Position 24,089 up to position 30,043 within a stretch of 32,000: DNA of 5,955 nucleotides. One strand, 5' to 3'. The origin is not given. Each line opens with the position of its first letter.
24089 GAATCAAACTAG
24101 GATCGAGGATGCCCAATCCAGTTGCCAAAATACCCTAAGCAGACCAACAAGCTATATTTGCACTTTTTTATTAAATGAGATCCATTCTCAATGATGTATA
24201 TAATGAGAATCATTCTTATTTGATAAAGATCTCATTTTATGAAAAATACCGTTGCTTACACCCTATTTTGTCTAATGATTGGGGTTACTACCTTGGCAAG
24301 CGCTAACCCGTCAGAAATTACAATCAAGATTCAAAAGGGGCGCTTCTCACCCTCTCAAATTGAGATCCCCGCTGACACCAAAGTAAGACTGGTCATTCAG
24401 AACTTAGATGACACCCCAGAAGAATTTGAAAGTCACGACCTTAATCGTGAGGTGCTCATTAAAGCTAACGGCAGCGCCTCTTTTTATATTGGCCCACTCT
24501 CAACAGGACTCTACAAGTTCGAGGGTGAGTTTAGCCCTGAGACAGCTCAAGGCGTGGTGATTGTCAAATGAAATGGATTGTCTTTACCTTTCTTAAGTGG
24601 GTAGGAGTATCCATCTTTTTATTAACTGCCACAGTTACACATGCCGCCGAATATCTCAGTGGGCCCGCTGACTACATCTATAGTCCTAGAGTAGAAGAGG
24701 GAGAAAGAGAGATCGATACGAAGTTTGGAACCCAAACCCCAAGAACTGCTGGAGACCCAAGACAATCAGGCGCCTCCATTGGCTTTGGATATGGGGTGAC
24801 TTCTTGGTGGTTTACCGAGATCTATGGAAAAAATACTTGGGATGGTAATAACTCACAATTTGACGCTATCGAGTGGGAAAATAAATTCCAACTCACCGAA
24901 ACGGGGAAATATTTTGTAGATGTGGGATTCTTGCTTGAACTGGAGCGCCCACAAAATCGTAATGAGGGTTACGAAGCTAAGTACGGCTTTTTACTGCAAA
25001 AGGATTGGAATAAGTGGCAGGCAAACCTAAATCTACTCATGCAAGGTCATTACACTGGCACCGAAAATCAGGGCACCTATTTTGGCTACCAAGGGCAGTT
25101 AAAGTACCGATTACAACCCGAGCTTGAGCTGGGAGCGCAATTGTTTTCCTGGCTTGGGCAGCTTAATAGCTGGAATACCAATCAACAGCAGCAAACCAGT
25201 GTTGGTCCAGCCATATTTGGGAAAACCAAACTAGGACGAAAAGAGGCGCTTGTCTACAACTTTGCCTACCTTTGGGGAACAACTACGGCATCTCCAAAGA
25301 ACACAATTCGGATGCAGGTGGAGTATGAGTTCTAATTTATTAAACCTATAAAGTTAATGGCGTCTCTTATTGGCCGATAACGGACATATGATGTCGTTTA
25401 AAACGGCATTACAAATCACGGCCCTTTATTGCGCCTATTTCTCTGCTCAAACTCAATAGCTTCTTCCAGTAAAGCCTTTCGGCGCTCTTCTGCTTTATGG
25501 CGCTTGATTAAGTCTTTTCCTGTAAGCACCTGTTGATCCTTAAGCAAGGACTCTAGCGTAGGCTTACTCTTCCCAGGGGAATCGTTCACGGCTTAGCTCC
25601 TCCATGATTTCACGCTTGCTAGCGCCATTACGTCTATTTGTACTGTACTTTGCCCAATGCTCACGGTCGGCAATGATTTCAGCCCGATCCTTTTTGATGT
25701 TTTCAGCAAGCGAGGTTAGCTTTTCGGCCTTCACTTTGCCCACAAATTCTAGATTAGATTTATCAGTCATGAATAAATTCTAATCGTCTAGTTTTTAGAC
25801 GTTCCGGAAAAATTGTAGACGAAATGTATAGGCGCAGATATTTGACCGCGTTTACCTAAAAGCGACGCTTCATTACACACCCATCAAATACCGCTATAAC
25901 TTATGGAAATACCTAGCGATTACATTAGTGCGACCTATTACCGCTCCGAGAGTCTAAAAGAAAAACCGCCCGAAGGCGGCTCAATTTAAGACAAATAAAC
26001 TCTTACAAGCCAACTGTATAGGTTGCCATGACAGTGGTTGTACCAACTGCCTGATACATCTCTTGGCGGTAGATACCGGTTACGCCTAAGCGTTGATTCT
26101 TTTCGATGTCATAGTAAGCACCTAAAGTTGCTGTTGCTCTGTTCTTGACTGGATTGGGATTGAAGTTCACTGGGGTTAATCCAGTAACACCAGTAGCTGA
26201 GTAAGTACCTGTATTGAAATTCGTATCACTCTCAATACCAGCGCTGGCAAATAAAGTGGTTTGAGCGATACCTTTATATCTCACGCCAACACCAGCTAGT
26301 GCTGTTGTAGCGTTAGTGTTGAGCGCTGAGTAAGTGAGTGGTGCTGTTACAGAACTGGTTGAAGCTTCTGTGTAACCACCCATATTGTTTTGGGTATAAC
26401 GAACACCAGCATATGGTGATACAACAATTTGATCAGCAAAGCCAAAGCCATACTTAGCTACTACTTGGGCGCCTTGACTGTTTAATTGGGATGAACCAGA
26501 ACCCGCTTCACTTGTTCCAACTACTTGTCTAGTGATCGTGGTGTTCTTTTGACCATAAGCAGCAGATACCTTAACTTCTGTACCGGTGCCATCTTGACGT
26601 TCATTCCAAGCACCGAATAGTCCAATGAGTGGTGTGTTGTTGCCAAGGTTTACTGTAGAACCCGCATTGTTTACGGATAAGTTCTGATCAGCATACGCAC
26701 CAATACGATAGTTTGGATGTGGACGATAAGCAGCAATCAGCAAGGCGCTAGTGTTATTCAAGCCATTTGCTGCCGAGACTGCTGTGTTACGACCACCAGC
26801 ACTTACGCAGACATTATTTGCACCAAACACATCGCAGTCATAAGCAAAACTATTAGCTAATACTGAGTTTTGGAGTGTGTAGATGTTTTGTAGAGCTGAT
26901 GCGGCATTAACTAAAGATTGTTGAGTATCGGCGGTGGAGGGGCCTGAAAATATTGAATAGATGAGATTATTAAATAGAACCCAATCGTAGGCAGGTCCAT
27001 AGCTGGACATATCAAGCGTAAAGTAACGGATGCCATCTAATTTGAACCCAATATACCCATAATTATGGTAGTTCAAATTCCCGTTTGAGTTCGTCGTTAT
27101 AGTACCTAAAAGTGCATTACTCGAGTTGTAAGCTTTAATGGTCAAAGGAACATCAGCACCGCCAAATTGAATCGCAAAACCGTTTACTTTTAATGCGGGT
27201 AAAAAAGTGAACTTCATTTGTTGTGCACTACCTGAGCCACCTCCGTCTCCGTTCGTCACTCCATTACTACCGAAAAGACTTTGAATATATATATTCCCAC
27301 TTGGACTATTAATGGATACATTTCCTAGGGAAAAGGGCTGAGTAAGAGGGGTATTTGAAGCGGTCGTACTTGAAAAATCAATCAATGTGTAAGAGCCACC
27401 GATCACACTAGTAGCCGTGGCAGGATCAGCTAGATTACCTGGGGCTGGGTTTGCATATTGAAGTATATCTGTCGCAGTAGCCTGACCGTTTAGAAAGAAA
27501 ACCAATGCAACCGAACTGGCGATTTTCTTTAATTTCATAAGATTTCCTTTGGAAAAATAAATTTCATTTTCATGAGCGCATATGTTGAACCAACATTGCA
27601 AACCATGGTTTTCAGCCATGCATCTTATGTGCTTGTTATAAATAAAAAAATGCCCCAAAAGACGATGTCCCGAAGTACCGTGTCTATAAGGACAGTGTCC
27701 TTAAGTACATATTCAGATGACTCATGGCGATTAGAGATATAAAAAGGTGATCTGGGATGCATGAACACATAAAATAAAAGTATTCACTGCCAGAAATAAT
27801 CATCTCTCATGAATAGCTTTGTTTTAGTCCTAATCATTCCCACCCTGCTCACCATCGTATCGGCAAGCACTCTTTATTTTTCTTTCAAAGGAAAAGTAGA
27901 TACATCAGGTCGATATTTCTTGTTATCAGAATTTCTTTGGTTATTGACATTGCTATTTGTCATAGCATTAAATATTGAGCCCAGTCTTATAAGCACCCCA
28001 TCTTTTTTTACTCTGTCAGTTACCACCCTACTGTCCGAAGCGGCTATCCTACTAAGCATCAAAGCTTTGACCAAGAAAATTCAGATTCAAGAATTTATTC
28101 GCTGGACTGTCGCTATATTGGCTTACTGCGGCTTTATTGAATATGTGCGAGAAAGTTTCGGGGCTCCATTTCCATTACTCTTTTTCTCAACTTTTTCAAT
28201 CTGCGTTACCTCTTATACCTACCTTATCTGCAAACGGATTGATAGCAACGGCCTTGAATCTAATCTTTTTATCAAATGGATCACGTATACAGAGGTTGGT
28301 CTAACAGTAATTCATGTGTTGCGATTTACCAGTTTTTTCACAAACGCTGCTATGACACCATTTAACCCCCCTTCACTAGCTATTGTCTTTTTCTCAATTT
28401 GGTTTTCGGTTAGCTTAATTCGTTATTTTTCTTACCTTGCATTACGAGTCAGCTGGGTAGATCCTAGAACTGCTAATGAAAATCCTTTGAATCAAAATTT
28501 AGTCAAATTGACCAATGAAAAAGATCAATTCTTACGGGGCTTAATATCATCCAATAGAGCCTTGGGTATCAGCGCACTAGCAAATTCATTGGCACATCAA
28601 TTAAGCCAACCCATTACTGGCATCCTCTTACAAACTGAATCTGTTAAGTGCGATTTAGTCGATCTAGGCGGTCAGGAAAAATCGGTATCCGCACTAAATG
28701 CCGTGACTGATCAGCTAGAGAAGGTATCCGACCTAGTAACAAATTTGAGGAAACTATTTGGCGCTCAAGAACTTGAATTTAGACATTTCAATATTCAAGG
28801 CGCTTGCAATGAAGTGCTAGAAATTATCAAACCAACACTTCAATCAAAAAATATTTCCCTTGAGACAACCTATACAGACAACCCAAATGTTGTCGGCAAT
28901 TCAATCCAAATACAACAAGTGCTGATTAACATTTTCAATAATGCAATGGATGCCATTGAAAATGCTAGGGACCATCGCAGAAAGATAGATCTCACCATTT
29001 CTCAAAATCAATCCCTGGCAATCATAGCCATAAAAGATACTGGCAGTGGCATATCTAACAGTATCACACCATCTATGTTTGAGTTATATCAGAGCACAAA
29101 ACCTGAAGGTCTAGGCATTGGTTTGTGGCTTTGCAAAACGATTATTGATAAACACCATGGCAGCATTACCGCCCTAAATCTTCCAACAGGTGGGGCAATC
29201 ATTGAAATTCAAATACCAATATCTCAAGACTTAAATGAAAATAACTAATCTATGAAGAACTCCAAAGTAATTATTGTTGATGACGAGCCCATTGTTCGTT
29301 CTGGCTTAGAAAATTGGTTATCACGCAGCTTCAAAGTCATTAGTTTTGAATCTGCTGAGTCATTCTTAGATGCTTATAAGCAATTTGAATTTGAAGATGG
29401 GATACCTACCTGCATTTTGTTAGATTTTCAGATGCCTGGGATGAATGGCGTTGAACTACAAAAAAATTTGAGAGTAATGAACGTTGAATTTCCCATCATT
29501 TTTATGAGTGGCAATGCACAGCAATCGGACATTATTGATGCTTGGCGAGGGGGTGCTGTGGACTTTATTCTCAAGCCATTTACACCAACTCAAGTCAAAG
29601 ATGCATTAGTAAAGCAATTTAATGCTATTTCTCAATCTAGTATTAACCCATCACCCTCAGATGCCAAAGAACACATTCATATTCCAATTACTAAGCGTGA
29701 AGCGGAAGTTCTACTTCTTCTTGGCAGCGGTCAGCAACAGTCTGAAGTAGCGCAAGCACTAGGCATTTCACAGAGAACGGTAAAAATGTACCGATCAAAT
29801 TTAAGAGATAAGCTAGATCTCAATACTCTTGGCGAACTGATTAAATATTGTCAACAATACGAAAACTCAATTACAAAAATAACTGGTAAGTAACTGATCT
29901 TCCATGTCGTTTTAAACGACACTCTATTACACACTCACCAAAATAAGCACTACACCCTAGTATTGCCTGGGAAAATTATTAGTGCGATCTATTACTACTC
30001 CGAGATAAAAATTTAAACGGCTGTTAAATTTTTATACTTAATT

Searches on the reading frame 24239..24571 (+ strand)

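Call 14: search_protein_families(library=pfam, max_evalue=0.01, proteins=[window:24239-24571:+])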
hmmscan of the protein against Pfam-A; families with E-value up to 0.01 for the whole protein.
window:24239-24571:+ (110 aa): 1 family
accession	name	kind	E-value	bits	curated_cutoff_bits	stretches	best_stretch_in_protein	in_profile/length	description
PF13473.12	Cupredoxin_1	-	8.9e-25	87.2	27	1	9-109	6-104/104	Cupredoxin-like domain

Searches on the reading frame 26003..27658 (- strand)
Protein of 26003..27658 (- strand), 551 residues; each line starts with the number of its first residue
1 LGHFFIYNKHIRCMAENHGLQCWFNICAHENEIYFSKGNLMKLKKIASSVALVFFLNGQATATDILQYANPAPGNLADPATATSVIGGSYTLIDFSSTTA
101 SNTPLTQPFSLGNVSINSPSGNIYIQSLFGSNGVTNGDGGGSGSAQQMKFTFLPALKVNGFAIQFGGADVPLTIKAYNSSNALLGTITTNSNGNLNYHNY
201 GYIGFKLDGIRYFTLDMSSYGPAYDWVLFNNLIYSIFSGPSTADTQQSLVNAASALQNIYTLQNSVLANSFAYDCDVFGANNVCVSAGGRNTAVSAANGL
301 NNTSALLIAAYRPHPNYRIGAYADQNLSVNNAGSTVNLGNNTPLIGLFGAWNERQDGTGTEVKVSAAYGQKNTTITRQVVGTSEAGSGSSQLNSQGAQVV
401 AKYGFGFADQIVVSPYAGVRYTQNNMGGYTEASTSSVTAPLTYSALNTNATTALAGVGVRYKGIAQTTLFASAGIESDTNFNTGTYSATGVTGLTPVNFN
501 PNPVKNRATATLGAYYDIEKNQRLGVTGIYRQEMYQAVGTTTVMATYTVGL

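Call 14: search_protein_families(library=pfam, max_evalue=0.01, proteins=[window:26003-27658:-])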
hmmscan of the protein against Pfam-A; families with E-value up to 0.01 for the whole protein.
window:26003-27658:- (551 aa): 1 family
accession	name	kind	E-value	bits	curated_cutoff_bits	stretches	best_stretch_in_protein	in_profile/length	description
PF03797.25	Autotransporter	-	1.5e-13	51.6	26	1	312-526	35-252/255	Autotransporter beta-domain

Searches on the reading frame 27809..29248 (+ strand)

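Call 14: search_protein_families(library=pfam, max_evalue=0.01, proteins=[window:27809-29248:+])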
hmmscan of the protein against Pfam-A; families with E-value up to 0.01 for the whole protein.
window:27809-29248:+ (479 aa): 3 families
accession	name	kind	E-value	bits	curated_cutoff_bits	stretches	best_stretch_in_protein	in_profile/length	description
PF02518.31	HATPase_c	-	9.7e-17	61.8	26.4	1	364-472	2-110/111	Histidine kinase-, DNA gyrase B-, and HSP90-like ATPase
PF14501.12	HATPase_c_5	-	8.5e-10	38.9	22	1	366-454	4-87/102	GHKL domain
PF00512.31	HisKA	-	0.00087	19.7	26.9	1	256-314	4-58/66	His Kinase A (phospho-acceptor) domain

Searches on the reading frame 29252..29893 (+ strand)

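Call 14: search_protein_families(library=pfam, max_evalue=0.01, proteins=[window:29252-29893:+])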
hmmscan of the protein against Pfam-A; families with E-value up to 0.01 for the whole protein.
window:29252-29893:+ (213 aa): 7 families
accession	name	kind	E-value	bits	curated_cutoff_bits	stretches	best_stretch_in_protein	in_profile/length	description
PF00072.30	Response_reg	-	9.3e-25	87.4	30.2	1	6-119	1-110/111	Response regulator receiver domain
PF00196.25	GerE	-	2e-13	50.2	23.5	1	146-198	3-55/57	Bacterial regulatory proteins, luxR family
PF01381.28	HTH_3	-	0.00049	20.5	23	1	162-200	11-48/55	Helix-turn-helix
PF08281.18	Sigma70_r4_2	-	0.00052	20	25.7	1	148-188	13-54/54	Sigma-70, region 4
PF13384.12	HTH_23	-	0.00053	20.2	24.6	1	149-178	6-35/50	Homeodomain-like domain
PF04545.22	Sigma70_r4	-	0.0075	16.2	24.1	0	149-179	8-39/50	Sigma-70, region 4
PF13551.12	HTH_29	-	0.0095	16.5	28.1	0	151-177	2-29/64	Winged helix-turn helix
